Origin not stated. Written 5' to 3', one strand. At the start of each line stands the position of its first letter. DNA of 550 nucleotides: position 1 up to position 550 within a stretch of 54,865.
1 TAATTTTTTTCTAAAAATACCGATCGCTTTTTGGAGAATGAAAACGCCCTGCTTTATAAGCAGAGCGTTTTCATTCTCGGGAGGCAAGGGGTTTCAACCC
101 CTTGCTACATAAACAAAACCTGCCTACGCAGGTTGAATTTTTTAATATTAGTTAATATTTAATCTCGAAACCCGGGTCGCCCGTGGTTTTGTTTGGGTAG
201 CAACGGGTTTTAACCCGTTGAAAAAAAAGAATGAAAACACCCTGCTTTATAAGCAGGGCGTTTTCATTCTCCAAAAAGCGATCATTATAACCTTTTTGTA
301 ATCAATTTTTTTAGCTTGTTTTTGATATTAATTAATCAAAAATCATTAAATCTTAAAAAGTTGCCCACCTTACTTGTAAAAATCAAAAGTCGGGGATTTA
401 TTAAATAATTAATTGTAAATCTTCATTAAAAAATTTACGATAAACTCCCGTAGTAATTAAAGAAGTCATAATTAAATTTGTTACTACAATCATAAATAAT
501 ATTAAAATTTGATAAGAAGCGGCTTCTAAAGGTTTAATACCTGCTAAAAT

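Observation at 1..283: MITE-like element whose internal modules are terminator-type hairpins with compensatory base changes across copies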

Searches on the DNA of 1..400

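Call 40: search_rna_families(source=window, start=1, end=400, threshold=evalue, max_evalue=5)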
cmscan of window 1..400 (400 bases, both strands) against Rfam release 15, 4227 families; matches with E-value up to 5: 65.
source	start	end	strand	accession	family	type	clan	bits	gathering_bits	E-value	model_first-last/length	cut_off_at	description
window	227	346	-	RF00515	PyrR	Cis-reg;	-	31.4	54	0.014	1-115/115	no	PyrR binding site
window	220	274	-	RF04343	Plastid-psbA-2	Cis-reg;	CL00153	29.9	55.8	0.00072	1-60/60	no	Plastid-psbA-2 3UTR RNA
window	17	91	+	RF00950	mir-927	Gene; miRNA;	-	28.4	60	0.0042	1-86/86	no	mir-927 microRNA precursor family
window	35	173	-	RF04182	GibS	Gene; sRNA;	-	28.4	115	0.048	1-142/142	no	GibS sRNA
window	185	266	+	RF01472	rli40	Gene; sRNA;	-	28.3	100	2.8e-05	1-263/263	no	Listeria sRNA rli40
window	169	276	+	RF00265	SNORA69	Gene; snRNA; snoRNA; HACA-box;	-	27.9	47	0.006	1-132/132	no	Small nucleolar RNA SNORA69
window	140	269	+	RF02449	ncr1015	Gene; sRNA;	-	27.9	60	0.05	1-121/121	no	Bacillus sRNA ncr1015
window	133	270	+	RF04182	GibS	Gene; sRNA;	-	27.1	115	0.082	1-142/142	no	GibS sRNA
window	230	307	-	RF02064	STnc370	Gene; sRNA;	-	26.3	54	0.21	1-71/71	no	Enterobacterial sRNA STnc370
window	234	299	-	RF02607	AbsR25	Gene; sRNA;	-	26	47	0.017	1-164/164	no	Acinetobacter sRNA 25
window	23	88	+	RF04239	mir-4679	Gene; miRNA;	-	24.6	88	0.019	1-75/75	no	mir-4679 microRNA precursor family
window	228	269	+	RF03648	mir-9413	Gene; miRNA;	-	24.1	100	0.017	1-68/68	no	mir-9413 microRNA precursor family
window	228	270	+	RF03940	MIR9563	Gene; miRNA;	-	23.9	90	0.027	1-127/127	no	MIR9563 microRNA precursor family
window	69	267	+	RF02377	SurA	Gene; sRNA;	-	23.8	100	0.00016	1-279/279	no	SurA sRNA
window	34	78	-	RF00950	mir-927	Gene; miRNA;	-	22.8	60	0.099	18-73/86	no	mir-927 microRNA precursor family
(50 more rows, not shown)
